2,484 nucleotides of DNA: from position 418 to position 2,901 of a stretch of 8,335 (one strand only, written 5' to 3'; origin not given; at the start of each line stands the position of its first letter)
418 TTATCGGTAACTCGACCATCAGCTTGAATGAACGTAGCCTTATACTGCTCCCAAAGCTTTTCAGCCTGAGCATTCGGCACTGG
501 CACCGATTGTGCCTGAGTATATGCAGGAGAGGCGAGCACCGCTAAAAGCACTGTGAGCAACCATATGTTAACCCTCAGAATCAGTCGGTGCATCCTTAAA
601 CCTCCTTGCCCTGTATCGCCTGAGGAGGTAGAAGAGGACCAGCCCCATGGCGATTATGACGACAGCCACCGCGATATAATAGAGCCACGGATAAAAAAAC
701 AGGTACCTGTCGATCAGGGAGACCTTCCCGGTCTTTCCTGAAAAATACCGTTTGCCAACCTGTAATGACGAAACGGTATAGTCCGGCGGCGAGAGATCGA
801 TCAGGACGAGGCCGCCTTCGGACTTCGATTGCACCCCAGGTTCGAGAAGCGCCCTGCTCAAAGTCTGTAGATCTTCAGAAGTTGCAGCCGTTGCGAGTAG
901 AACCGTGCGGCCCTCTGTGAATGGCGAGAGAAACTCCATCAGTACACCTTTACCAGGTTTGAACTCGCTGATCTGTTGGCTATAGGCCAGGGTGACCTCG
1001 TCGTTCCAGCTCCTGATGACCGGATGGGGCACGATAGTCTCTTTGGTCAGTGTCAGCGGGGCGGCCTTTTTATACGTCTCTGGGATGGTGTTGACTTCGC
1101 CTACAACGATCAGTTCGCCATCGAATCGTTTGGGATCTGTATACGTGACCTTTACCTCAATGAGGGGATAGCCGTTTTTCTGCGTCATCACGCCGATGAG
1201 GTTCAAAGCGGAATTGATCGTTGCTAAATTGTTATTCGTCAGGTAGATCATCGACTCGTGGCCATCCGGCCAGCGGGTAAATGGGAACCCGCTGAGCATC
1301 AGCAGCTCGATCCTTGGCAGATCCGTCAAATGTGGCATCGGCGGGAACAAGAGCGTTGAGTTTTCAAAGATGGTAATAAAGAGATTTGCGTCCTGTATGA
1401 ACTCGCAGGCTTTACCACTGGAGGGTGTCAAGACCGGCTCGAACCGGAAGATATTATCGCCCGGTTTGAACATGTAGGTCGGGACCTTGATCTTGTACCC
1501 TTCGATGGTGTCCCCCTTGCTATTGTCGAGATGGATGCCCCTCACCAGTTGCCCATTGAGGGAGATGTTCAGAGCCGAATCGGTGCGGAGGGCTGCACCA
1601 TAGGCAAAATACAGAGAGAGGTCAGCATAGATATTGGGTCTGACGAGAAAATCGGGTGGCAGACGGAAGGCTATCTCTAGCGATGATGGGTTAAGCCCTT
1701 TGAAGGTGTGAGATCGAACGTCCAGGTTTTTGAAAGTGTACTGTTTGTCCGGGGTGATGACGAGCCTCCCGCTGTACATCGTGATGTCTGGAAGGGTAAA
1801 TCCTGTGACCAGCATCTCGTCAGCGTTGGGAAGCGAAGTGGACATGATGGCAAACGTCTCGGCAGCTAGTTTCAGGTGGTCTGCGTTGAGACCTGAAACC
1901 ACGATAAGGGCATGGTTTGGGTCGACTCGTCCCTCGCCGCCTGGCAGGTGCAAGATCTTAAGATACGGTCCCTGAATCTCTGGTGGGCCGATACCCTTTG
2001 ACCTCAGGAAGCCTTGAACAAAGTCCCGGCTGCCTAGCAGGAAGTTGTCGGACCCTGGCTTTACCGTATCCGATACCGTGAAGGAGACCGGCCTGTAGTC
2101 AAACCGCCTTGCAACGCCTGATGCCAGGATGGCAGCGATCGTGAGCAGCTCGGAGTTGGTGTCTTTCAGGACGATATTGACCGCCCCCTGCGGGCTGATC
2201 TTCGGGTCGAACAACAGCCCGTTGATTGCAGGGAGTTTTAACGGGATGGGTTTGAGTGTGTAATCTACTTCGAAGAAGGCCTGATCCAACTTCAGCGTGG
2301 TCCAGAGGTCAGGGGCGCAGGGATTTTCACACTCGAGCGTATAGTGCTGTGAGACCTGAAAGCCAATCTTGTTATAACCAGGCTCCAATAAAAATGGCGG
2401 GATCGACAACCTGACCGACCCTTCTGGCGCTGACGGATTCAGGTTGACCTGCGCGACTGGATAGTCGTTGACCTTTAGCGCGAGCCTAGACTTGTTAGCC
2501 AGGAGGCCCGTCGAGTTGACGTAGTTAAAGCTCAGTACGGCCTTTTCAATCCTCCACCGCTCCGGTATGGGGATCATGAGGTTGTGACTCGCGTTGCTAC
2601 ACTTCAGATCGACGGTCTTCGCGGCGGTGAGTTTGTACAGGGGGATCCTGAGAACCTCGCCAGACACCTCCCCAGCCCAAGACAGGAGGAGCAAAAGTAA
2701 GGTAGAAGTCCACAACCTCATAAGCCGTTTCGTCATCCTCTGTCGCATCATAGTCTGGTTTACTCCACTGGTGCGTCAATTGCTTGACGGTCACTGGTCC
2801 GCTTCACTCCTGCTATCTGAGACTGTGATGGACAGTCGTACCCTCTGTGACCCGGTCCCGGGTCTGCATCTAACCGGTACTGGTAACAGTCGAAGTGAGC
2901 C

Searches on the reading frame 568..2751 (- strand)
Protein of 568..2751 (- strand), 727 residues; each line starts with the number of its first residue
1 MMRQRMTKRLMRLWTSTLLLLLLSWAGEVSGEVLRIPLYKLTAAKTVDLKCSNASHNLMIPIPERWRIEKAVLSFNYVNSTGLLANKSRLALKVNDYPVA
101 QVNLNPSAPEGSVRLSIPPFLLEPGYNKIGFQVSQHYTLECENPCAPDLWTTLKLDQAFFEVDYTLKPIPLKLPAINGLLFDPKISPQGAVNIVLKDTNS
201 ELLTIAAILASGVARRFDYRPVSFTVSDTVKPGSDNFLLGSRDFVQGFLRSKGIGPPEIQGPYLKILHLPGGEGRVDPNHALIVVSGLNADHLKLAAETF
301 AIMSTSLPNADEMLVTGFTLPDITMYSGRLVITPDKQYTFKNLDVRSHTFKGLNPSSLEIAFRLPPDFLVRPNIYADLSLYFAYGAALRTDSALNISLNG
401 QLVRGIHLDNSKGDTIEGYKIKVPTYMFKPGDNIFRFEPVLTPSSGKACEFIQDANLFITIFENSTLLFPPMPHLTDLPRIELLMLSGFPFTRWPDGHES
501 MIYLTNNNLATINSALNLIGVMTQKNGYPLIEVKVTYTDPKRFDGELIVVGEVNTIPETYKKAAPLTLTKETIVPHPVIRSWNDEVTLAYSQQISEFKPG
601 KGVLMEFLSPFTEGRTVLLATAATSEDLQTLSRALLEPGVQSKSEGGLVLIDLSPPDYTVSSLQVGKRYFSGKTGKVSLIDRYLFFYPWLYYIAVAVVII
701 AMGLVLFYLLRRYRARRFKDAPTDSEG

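Call 3: search_protein_families(library=pfam, proteins=[window:568-2751:-], max_evalue=0.01)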
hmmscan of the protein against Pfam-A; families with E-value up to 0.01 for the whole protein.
window:568-2751:- (727 aa): 1 family
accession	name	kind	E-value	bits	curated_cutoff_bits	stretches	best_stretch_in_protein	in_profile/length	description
PF03170.19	BcsB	-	3.2e-110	369.7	21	1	35-619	5-605/606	Bacterial cellulose synthase subunit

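Call 4: search_protein_families(library=ncbifam, proteins=[window:568-2751:-], max_evalue=0.01)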
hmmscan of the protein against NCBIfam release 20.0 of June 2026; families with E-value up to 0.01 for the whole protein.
window:568-2751:- (727 aa): 9 families
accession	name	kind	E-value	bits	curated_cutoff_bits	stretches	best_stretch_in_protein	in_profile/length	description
NF008329.0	PRK11114.2-3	equivalog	8.7e-73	246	1098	1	31-718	25-708/713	cellulose biosynthesis cyclic di-GMP-binding regulatory protein BcsB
NF008323.1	PRK11114.1-1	equivalog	2.8e-65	220.9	750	1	38-718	7-711/712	cellulose biosynthesis cyclic di-GMP-binding regulatory protein BcsB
NF008330.0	PRK11114.2-4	subfamily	1.8e-53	181.7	945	1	33-719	52-759/761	cellulose biosynthesis cyclic di-GMP-binding regulatory protein BcsB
NF008325.0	PRK11114.1-3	equivalog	3.7e-50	170.7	922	1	46-720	73-763/766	cellulose biosynthesis cyclic di-GMP-binding regulatory protein BcsB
NF008326.0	PRK11114.1-5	equivalog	6.8e-42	143.6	1107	1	29-717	73-779/782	cellulose biosynthesis cyclic di-GMP-binding regulatory protein BcsB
NF008327.0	PRK11114.2-1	equivalog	1.9e-35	122.3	1218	1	68-720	173-845/845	cellulose biosynthesis cyclic di-GMP-binding regulatory protein BcsB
NF008324.0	PRK11114.1-2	equivalog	1.2e-29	103.1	972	2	52-540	127-620/824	cellulose biosynthesis cyclic di-GMP-binding regulatory protein BcsB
NF008331.0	PRK11114.2-5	equivalog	1.2e-27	96.8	1658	1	68-723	89-760/771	cellulose biosynthesis cyclic di-GMP-binding regulatory protein BcsB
NF008328.0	PRK11114.2-2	equivalog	7.7e-23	80.5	1667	1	68-721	107-785/788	cellulose biosynthesis cyclic di-GMP-binding regulatory protein BcsB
